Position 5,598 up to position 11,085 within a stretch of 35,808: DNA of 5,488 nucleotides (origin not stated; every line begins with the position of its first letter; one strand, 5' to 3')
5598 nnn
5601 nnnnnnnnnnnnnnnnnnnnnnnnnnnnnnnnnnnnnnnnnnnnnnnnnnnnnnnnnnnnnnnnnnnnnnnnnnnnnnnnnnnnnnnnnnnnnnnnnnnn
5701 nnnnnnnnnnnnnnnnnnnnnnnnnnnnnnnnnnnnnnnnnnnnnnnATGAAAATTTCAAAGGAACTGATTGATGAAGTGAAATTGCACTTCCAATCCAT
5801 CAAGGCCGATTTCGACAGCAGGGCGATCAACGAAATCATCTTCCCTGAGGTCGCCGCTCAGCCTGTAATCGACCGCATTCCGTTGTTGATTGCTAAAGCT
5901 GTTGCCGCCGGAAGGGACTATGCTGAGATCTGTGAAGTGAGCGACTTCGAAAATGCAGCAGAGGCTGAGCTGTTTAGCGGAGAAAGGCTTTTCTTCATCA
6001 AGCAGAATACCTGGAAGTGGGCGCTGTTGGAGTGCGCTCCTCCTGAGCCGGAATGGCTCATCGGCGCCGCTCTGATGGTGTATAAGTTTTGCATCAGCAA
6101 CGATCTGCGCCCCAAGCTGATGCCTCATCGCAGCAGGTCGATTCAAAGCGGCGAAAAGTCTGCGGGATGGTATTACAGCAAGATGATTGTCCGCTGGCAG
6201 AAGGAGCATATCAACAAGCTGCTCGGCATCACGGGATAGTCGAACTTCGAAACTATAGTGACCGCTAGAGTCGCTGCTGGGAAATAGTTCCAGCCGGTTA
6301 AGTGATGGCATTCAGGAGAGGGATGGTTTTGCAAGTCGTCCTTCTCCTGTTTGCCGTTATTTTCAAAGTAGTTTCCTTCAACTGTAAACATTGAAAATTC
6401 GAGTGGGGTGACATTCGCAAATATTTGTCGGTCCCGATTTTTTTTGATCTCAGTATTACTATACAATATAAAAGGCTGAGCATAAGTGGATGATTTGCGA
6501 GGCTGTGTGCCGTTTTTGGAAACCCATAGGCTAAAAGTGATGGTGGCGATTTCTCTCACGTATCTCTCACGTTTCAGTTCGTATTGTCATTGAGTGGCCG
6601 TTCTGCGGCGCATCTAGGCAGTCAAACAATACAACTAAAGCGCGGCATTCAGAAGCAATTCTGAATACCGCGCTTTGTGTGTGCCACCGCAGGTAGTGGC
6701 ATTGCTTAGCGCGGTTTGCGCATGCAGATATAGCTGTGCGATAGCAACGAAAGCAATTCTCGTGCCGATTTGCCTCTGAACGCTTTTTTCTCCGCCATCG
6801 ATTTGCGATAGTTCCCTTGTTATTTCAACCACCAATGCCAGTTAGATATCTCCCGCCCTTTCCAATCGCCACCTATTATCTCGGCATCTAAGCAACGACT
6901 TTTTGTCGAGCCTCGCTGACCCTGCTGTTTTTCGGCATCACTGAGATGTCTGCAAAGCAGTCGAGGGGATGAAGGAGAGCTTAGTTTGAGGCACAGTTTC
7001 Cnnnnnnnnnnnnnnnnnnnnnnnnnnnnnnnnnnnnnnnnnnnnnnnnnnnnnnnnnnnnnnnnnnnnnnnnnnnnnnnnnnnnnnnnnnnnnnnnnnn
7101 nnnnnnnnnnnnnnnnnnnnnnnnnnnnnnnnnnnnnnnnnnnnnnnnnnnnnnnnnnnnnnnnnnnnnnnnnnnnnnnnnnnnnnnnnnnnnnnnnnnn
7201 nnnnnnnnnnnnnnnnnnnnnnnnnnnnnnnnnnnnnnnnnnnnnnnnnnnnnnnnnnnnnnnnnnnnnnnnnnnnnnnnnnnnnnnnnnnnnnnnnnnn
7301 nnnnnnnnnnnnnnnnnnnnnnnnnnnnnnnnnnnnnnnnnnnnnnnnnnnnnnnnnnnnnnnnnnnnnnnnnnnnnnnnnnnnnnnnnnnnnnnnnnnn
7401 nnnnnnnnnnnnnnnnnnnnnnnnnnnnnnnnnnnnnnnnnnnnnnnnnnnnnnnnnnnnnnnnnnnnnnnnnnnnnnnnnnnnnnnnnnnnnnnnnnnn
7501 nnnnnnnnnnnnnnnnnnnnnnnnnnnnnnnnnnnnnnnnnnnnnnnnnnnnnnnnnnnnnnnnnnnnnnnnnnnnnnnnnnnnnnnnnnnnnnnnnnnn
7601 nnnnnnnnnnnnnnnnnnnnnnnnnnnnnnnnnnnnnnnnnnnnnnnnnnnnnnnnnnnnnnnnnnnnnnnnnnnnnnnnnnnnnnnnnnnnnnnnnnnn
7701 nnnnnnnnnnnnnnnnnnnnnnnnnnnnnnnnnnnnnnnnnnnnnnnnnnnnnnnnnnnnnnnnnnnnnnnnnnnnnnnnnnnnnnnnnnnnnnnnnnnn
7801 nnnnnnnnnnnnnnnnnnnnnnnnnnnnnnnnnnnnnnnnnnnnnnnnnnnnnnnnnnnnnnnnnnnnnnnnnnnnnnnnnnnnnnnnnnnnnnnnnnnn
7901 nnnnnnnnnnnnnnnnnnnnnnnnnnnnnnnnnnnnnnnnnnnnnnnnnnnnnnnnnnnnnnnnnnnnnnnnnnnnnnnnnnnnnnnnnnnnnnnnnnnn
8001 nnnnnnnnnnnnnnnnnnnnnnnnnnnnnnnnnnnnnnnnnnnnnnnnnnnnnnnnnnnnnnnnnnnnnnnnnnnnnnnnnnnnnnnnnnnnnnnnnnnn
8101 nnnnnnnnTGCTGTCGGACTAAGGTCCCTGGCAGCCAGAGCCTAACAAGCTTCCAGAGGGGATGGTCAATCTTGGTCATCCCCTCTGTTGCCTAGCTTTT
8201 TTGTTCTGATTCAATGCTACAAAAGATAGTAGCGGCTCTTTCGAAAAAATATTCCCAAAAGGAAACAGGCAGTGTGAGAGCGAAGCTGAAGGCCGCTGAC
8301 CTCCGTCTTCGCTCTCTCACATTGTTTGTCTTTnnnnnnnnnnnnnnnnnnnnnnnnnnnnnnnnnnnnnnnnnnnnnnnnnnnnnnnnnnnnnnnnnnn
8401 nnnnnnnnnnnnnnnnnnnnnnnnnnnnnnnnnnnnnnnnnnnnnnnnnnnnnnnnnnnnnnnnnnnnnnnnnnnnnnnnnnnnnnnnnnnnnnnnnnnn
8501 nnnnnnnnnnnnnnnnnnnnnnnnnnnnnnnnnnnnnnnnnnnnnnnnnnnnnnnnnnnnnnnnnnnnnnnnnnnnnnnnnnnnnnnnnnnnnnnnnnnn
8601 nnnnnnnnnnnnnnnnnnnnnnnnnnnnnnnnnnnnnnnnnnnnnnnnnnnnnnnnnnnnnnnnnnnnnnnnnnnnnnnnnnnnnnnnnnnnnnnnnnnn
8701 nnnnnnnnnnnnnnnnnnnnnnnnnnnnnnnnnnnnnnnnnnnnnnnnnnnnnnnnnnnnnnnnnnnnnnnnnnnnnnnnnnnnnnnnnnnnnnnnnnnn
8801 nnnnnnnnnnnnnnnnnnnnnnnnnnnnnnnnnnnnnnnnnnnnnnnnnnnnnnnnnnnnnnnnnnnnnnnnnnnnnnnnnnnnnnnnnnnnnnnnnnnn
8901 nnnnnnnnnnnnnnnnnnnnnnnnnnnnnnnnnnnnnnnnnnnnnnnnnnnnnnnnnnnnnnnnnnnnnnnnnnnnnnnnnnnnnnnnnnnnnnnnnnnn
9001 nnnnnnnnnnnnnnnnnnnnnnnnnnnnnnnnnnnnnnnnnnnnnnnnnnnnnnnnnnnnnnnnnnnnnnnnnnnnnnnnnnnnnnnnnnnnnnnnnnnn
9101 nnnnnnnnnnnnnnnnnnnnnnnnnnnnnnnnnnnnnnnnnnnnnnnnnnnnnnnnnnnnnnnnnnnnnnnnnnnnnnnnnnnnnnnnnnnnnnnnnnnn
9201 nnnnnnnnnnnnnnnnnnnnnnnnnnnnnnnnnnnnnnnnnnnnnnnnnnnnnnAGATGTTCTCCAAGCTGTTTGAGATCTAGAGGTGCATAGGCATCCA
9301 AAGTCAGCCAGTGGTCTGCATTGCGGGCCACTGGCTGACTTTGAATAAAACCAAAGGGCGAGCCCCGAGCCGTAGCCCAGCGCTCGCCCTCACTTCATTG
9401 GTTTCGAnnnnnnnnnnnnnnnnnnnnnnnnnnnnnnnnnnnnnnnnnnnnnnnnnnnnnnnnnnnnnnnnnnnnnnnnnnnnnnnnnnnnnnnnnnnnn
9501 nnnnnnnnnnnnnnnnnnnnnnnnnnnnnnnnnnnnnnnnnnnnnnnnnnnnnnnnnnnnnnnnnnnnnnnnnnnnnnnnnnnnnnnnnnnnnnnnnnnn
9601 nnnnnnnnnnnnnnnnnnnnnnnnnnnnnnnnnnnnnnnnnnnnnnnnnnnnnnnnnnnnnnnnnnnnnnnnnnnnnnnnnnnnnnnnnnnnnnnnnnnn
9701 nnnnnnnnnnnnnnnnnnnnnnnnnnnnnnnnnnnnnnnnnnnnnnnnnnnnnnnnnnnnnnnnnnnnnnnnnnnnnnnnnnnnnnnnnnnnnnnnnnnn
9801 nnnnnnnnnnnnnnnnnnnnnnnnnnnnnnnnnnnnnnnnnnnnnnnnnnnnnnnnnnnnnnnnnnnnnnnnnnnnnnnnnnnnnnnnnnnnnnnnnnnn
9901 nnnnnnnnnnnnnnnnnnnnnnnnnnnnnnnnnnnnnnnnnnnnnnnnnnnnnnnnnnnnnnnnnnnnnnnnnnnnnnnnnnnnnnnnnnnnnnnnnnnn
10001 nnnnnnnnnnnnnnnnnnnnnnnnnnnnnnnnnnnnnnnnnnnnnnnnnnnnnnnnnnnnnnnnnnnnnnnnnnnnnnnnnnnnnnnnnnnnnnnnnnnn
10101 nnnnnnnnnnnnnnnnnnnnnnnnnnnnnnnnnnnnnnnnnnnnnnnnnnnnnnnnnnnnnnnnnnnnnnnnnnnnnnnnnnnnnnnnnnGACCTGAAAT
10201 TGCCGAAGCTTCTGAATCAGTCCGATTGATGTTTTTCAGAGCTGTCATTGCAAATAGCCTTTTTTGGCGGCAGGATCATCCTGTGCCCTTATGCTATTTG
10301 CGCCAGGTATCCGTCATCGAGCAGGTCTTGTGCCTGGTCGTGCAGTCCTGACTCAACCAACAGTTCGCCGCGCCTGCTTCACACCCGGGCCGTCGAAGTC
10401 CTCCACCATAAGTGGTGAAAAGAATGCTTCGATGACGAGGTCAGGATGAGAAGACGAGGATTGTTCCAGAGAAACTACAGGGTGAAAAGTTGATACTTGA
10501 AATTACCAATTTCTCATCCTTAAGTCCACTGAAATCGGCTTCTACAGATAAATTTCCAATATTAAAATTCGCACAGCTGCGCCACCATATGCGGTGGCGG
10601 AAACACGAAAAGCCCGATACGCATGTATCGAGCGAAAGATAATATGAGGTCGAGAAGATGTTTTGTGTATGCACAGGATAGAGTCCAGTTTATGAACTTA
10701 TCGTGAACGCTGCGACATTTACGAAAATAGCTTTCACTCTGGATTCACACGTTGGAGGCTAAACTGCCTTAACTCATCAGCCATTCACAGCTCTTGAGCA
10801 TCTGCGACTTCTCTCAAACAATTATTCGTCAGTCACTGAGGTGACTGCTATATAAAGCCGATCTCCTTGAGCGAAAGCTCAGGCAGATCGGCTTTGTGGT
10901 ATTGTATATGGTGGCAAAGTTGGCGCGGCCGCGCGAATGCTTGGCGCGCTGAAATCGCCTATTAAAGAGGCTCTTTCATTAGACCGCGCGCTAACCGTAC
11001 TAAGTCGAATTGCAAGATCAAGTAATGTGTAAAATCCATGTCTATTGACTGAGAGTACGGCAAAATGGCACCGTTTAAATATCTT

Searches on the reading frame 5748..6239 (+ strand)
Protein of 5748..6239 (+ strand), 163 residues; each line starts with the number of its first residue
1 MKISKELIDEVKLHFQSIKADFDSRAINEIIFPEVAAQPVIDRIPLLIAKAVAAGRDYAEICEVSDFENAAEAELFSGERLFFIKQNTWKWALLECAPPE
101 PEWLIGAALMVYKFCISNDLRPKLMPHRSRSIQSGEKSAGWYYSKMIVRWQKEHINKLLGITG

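Call 46: find_homologous_proteins(query=A2, max_evalue=0.001)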
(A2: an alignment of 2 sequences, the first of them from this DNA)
Query A2 (2 sequences) (163 aa, profile of the alignment): 1 proteins with E <= 0.001 among 601 candidates.
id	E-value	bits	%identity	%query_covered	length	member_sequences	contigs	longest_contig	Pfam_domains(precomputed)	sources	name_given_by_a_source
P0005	1.3e-62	228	47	63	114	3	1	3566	-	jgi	-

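Call 47: find_encoding_contigs(protein=P0005, flank=10000)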
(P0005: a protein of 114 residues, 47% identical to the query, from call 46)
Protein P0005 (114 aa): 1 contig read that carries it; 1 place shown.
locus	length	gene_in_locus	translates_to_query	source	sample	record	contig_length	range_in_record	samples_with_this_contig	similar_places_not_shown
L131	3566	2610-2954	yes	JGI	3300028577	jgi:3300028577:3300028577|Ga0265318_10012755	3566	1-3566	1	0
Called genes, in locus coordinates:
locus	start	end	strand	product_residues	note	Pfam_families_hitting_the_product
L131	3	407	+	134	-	?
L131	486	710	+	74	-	-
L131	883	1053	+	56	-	-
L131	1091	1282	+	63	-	-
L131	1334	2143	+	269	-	-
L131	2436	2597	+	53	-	-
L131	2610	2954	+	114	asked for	-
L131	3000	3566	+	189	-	?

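Call 88: search_protein_families(library=padloc, proteins=[window:5748-6239:+], max_evalue=0.01)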
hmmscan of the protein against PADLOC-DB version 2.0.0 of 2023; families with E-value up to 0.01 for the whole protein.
window:5748-6239:+ (163 aa): 0 families

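Call 89: search_protein_families(library=ncbifam, proteins=[window:5748-6239:+], max_evalue=0.01)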
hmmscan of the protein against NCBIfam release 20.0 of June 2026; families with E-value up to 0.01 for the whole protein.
window:5748-6239:+ (163 aa): 0 families

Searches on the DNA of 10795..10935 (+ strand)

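Call 64: search_dna_similar(query=window:10795-10935:+, collection=plasmids, mode=distant, max_evalue=1, max_rows=10)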
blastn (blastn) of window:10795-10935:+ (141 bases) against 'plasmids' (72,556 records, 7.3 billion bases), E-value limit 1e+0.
Records with a match: 2; places in all: 2; records where one place covers at least 80% of the query: 0.
Best place of each record, by identity: >=99% 2.
By first word of the organism name: Sinorhizobium 1; Agathobacter 1.
By predicted mobility (MOB-suite, as given by PLSDB): non-mobilizable 2.
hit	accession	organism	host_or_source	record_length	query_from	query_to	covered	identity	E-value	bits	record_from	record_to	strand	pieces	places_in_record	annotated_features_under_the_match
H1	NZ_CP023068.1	Sinorhizobium sojae CCBAU 05684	G.max,nodule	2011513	63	84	16%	100.0%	4e-1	41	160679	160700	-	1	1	record has no annotation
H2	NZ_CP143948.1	Agathobacter rectalis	Homo sapiens,cell culture,fecal sample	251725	68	89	16%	100.0%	4e-1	41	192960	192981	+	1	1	ppk1: polyphosphate kinase 1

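Call 65: search_dna_similar(query=window:10795-10935:+, collection=phages, mode=distant, max_evalue=1, max_rows=10)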
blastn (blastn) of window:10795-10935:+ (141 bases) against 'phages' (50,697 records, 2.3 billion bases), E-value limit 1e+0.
No match.
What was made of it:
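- Tried and rejected: Phage and plasmid BLAST of the module (calls 64, 65).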
